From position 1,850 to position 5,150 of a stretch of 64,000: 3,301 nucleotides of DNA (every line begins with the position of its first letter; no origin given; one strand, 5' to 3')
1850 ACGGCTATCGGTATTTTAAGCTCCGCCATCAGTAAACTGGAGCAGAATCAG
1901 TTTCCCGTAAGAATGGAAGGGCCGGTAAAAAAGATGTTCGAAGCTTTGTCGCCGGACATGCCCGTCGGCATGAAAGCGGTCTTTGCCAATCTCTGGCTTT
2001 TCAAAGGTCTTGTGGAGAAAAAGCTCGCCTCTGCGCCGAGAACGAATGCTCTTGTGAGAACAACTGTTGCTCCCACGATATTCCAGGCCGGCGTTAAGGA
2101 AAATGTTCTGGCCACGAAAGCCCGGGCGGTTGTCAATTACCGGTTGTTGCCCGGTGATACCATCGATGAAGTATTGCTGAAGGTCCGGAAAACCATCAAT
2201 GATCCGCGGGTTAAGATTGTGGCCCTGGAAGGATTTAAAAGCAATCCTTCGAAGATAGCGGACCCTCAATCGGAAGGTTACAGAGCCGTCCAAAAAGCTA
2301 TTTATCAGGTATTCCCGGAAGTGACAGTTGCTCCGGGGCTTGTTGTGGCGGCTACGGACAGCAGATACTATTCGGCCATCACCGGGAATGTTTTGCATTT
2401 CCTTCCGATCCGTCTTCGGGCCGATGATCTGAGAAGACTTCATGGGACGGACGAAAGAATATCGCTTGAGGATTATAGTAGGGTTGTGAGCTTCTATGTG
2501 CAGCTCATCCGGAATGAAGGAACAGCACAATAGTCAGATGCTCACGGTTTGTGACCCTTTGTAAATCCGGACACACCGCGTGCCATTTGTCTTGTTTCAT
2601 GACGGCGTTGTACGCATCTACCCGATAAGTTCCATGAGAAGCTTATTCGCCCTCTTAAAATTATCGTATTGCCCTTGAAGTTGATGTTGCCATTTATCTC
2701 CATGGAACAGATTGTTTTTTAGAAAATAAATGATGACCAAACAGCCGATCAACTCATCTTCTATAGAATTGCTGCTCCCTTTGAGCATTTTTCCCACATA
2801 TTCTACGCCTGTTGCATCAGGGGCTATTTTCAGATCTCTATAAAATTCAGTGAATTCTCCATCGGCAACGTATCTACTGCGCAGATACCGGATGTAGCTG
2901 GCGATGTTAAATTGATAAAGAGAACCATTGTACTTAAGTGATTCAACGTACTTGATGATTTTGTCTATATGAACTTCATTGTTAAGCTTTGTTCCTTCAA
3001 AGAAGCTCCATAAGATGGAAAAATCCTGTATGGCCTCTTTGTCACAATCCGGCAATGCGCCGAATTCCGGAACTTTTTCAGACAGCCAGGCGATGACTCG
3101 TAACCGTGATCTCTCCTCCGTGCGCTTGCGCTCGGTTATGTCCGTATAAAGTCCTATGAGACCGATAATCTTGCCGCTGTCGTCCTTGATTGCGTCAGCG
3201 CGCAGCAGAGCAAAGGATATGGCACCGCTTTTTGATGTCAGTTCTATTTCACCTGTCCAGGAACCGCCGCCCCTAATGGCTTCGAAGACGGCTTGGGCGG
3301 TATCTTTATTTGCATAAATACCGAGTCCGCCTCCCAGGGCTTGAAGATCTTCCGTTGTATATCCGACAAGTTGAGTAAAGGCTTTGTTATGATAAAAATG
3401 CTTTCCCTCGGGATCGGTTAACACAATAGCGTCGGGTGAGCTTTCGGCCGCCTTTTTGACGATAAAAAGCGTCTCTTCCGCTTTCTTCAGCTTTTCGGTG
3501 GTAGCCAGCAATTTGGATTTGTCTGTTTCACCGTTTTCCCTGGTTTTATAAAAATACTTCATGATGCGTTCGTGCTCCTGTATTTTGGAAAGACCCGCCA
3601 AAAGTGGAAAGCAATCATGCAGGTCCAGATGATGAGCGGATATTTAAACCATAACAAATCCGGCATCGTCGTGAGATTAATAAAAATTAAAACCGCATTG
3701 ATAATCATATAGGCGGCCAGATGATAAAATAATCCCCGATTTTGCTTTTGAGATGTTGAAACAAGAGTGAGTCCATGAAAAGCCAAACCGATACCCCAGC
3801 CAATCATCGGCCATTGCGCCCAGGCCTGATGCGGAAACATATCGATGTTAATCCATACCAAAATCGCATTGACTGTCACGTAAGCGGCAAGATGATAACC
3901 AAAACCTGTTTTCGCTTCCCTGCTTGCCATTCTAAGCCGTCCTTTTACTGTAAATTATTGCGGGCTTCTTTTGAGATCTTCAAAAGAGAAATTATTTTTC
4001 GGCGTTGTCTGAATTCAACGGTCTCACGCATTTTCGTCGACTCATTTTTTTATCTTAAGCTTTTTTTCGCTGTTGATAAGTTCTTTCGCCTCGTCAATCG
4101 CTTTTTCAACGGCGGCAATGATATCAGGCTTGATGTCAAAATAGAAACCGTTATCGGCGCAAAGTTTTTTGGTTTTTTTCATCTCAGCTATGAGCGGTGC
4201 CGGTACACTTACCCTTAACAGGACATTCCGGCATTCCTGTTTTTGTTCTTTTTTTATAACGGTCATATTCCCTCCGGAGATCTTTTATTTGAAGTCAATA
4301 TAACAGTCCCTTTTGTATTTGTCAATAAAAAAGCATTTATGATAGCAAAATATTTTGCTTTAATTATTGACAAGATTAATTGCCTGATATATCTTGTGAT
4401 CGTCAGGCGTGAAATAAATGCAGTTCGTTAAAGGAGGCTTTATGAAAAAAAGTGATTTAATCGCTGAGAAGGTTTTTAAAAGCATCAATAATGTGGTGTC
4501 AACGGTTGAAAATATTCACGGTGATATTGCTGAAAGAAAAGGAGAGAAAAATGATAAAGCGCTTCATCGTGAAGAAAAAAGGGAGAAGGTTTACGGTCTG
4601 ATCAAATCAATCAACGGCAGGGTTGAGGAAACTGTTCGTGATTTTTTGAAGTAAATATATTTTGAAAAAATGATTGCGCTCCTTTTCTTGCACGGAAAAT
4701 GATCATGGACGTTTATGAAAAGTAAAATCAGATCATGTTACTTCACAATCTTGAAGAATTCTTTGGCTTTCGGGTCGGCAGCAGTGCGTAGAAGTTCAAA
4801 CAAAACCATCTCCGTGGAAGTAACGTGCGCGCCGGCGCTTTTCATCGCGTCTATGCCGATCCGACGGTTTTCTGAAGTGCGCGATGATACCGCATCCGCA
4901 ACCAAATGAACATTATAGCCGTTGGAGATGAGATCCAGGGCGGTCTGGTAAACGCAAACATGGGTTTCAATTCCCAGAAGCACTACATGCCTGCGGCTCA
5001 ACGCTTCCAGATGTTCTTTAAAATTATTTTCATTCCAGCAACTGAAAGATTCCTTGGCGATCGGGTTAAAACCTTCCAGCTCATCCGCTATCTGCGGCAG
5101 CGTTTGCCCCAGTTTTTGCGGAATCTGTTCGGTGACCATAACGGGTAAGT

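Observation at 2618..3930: PAS sensor fused to an unassigned domain with a HEPN-like K-x4-H motif, translationally coupled to a tandem-2TM membrane protein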

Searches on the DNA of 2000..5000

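Call 66: search_rna_families(source=window, start=2000, end=5000, threshold=evalue, max_evalue=1)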
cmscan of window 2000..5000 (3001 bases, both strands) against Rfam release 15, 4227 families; matches with E-value up to 1: 0.
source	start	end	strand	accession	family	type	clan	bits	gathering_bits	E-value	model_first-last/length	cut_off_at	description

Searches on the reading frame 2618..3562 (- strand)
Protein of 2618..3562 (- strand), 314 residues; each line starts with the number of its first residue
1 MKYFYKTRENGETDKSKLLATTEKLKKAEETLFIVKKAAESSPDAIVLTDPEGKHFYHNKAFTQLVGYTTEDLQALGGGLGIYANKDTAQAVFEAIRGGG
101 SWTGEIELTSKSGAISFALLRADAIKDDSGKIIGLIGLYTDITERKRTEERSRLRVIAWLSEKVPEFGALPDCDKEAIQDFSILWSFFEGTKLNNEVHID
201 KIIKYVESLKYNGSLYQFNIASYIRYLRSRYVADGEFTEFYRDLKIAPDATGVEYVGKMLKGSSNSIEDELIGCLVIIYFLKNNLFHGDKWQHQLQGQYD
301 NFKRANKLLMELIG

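Call 3: search_protein_families(library=pfam, proteins=[window:2618-3562:-], max_evalue=1)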
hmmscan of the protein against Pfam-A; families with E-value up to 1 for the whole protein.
window:2618-3562:- (314 aa): 6 families
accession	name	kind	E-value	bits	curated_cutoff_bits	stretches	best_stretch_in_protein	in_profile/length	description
PF13426.13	PAS_9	-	1.7e-11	44.8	27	1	43-144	1-103/103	PAS domain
PF08448.16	PAS_4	-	1.2e-10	42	23.1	1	40-147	2-110/110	PAS fold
PF00989.32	PAS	-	9e-07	29.3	22.6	1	38-142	6-113/113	PAS fold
PF08447.18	PAS_3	-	1.1e-06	29.2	25.6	1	56-138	2-88/89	PAS fold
PF13188.13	PAS_8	-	5.8e-05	23.3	21.8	1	36-74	4-40/65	PAS domain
PF12860.13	PAS_7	-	0.075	13.6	27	0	134-150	99-115/115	PAS fold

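Call 5: search_protein_families(library=ncbifam, proteins=[window:2618-3562:-], max_evalue=1)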
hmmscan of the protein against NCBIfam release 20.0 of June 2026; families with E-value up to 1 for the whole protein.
window:2618-3562:- (314 aa): 21 families
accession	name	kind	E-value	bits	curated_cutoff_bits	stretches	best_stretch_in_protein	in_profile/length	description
TIGR00229.1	sensory_box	domain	1.9e-15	57.1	22.9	1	36-151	8-125/126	PAS domain S-box protein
NF045675.1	PhdiestaseDibA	equivalog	1.2e-09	37.1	980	1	22-150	67-197/623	phosphodiesterase DibA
TIGR02938.1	nifL_nitrog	equivalog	1.2e-08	34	242.45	1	34-152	5-125/494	nitrogen fixation negative regulator NifL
NF052573.1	HisKinEspAMyxo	equivalog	1.4e-07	29.9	1400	1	26-151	247-374/755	serine histidine kinase EspA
NF052574.1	HisKinEspCMyxo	equivalog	3.3e-07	28.8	1200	1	19-149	270-405/785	serine histidine kinase EspC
NF052652.1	YtvA_fam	equivalog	1.8e-06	27.7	250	1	35-151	2-123/243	YtvA family blue-light photoreceptor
NF010077.0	PRK13559.1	subfamily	4e-06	25.9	361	1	8-153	18-170/364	hypothetical protein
NF008302.0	PRK11091.1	equivalog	4.2e-06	25.2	838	1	26-151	148-275/779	aerobic respiration two-component sensor histidine kinase ArcB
NF007298.0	PRK09776.1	equivalog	9.8e-06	23.7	1135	1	36-152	305-424/1111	diguanylate cyclase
NF008468.0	PRK11360.1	equivalog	1.5e-05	23.6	646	1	40-151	275-386/616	two-component system sensor histidine kinase AtoS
NF041777.1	sens_FixL_Rhizob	equivalog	0.00089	18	850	1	87-155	53-121/485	sensor protein FixL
NF052306.1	BluLightHisKinLov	equivalog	0.0015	17.4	450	1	40-150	29-144/334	blue-light-activated histidine kinase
NF010076.0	PRK13557.1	subfamily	0.0022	16.5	631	1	20-150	17-152/540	histidine kinase famiy protein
NF008467.0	PRK11359.1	equivalog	0.0026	15.8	857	1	38-150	141-256/800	oxygen-sensing cyclic-di-GMP phosphodiesterase DosP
NF046020.1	HisKinCckABruc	equivalog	0.0035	15.3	1000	1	29-111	82-166/868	cell cycle histidine kinase CckA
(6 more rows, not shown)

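Call 6: search_protein_families(library=padloc, proteins=[window:2618-3562:-], max_evalue=1)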
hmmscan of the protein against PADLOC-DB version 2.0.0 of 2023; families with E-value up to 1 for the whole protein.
window:2618-3562:- (314 aa): 0 families

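Call 27: find_encoding_contigs(protein=window:2618-3562:-, flank=8000, max_places=6)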
Protein window:2618-3562:- (314 aa): 1 contig read that carries it; 1 place shown.
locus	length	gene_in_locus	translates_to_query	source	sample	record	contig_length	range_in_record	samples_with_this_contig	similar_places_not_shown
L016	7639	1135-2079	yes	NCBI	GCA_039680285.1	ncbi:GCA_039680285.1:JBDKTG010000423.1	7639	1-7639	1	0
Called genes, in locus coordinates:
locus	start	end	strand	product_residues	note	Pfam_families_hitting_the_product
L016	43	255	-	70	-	-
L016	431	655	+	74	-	-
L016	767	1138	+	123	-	PF13239:2TM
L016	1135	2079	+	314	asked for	PF00989:PAS (weak), PF08448:PAS_4, PF13426:PAS_9, PF08447:PAS_3 (weak)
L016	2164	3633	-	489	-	PF04389:Peptidase_M28 (weak), PF01546:Peptidase_M20, PF07687:M20_dimer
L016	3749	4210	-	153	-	PF26390:MamS_MamX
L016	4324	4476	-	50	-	-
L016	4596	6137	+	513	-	-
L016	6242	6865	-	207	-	-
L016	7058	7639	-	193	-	PF22776:K_trans_C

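Call 53: find_homologous_proteins(query=window:2621-3562:-, max_evalue=1e-20)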
Query window:2621-3562:- (314 aa): 36 proteins with E <= 1e-20 among 2894 candidates.
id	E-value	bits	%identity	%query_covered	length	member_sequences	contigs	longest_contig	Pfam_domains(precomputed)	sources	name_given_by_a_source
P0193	2.6e-206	702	100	100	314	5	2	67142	PF08447.19,PF13426.14,PF08448.17,PF00989.32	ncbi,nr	ncbi:MAG: PAS domain-containing protein [Deltaproteobacteria bacterium]|nr:PAS domain-containing pro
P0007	7.1e-161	553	79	100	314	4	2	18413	PF13426.14,PF08448.17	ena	-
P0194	1.2e-149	516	75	95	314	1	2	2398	PF13426.14,PF08448.17,PF00989.32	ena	-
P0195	1.6e-147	509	72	100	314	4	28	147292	PF08447.19,PF13426.14,PF08448.17,PF00989.32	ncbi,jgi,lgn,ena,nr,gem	ncbi:MAG TPA: PAS domain-containing protein [Smithella sp.]|nr:PAS domain-containing protein [Smithe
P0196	4.5e-147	507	73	100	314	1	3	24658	PF13426.14,PF08448.17,PF00989.32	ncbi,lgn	ncbi:MAG: PAS domain-containing protein [Smithella sp.]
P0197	2.4e-146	505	72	100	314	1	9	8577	PF08447.19,PF13426.14,PF08448.17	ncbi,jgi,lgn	jgi:PAS domain S-box-containing protein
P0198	3.0e-144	498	71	100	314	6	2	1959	PF08447.19,PF13426.14,PF13188.14,PF08448.17,PF00989.32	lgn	-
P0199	1.2e-140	486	70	100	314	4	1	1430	PF08447.19,PF13426.14,PF13188.14,PF08448.17,PF00989.32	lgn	-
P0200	1.6e-139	482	70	100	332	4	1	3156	PF08447.19,PF13426.14,PF08448.17,PF00989.32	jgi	jgi:PAS domain S-box-containing protein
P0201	1.2e-131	457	67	100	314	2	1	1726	PF08447.19,PF13426.14,PF13188.14,PF08448.17,PF00989.32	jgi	jgi:PAS domain S-box-containing protein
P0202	3.2e-129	449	65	100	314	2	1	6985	PF13426.14,PF08448.17,PF00989.32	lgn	-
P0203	2.5e-125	436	63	100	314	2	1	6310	PF08447.19,PF13426.14,PF08448.17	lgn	-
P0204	1.8e-124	433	66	93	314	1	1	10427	PF08447.19,PF13426.14,PF08448.17,PF00989.32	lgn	-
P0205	4.1e-123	429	64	100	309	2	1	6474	PF08447.19,PF13426.14,PF08448.17,PF00989.32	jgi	-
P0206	2.6e-72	262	54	42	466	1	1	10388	PF08447.19,PF13426.14,PF08448.17,PF00989.32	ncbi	-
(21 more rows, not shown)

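Call 55: find_encoding_contigs(protein=P0195, flank=5000, max_places=5)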
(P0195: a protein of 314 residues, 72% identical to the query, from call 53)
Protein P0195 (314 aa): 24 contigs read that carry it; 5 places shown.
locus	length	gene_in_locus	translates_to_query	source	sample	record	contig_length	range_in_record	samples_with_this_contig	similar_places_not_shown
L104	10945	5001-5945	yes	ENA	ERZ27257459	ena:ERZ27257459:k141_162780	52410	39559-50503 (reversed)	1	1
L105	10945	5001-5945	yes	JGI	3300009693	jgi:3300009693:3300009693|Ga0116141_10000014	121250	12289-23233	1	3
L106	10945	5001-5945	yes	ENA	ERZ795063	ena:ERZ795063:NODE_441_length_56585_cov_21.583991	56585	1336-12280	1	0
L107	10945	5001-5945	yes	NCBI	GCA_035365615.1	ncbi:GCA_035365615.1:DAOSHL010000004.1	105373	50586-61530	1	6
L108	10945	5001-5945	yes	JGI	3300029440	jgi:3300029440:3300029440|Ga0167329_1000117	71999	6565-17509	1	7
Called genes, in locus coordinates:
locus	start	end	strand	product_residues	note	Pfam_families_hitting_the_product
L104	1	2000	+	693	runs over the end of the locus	PF00378:ECH_1, PF16113:ECH_2, PF02737:3HCDH_N, PF00725:3HCDH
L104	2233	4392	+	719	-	PF00072:Response_reg, PF00989:PAS, PF08448:PAS_4, PF08447:PAS_3, PF00989:PAS, PF08448:PAS_4, PF00989:PAS, PF13426:PAS_9, +6 more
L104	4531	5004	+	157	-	PF00027:cNMP_binding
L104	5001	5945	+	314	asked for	PF00989:PAS (faint), PF08448:PAS_4, PF13426:PAS_9, PF08447:PAS_3 (weak)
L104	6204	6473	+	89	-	PF20660:DUF6812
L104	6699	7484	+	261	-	PF00106:adh_short, PF01370:Epimerase (weak), PF08659:KR, PF13561:adh_short_C2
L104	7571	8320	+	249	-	PF20772:TACO1_YebC_N, PF01709:Transcrip_reg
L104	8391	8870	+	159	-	PF02075:RuvC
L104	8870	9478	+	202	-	PF01330:RuvA_N, PF14520:HHH_5, PF07499:RuvA_C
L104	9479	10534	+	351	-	PF05496:RuvB_N, PF06068:TIP49 (weak), PF01078:Mg_chelatase (faint), PF20720:nSTAND3 (faint), PF00004:AAA, PF07728:AAA_5 (faint), PF17864:AAA_lid_4, PF05491:WHD_RuvB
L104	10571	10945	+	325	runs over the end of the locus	PF00389:2-Hacid_dh, PF02826:2-Hacid_dh_C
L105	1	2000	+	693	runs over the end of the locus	PF00378:ECH_1, PF16113:ECH_2, PF02737:3HCDH_N, PF00725:3HCDH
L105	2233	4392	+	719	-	PF00072:Response_reg, PF00989:PAS, PF08448:PAS_4, PF08447:PAS_3, PF00989:PAS, PF08448:PAS_4, PF00989:PAS, PF13426:PAS_9, +6 more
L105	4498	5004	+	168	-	PF00027:cNMP_binding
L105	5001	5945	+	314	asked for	PF00989:PAS (faint), PF08448:PAS_4, PF13426:PAS_9, PF08447:PAS_3 (weak)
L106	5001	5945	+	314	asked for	PF00989:PAS (faint), PF08448:PAS_4, PF13426:PAS_9, PF08447:PAS_3 (weak)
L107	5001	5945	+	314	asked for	PF00989:PAS (faint), PF08448:PAS_4, PF13426:PAS_9, PF08447:PAS_3 (weak)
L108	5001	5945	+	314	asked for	PF00989:PAS (faint), PF08448:PAS_4, PF13426:PAS_9, PF08447:PAS_3 (weak)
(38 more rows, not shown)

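Call 56: find_encoding_contigs(protein=P0204, flank=5000, max_places=3)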
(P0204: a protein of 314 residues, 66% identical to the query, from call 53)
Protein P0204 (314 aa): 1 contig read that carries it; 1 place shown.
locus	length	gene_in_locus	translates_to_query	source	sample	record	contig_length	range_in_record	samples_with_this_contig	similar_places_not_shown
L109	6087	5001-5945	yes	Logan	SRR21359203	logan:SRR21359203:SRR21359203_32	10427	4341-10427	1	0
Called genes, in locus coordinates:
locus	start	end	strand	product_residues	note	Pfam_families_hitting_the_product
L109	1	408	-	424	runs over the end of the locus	PF00202:Aminotran_3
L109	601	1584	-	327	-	PF00701:DHDPS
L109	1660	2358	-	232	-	PF04402:SIMPL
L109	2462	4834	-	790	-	PF02901:PFL-like, PF01228:Gly_radical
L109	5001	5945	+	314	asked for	PF00989:PAS (weak), PF08448:PAS_4, PF13426:PAS_9, PF08447:PAS_3 (faint)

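Call 57: find_encoding_contigs(protein=P0200, flank=5000, max_places=3)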
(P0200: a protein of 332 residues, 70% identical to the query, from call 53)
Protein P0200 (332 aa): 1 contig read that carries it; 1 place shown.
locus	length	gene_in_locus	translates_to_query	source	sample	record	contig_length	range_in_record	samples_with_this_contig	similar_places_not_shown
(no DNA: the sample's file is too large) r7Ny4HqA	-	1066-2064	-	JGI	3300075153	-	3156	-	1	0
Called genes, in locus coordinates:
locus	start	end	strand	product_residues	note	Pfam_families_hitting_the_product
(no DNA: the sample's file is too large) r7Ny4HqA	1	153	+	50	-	PF04452:Methyltrans_RNA (weak)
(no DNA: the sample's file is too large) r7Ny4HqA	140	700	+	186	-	PF06271:RDD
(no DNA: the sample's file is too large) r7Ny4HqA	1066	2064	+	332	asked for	PF00989:PAS (weak), PF08448:PAS_4 (weak), PF13426:PAS_9, PF08447:PAS_3 (weak)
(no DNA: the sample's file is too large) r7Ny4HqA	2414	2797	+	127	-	-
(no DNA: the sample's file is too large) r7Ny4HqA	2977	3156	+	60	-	?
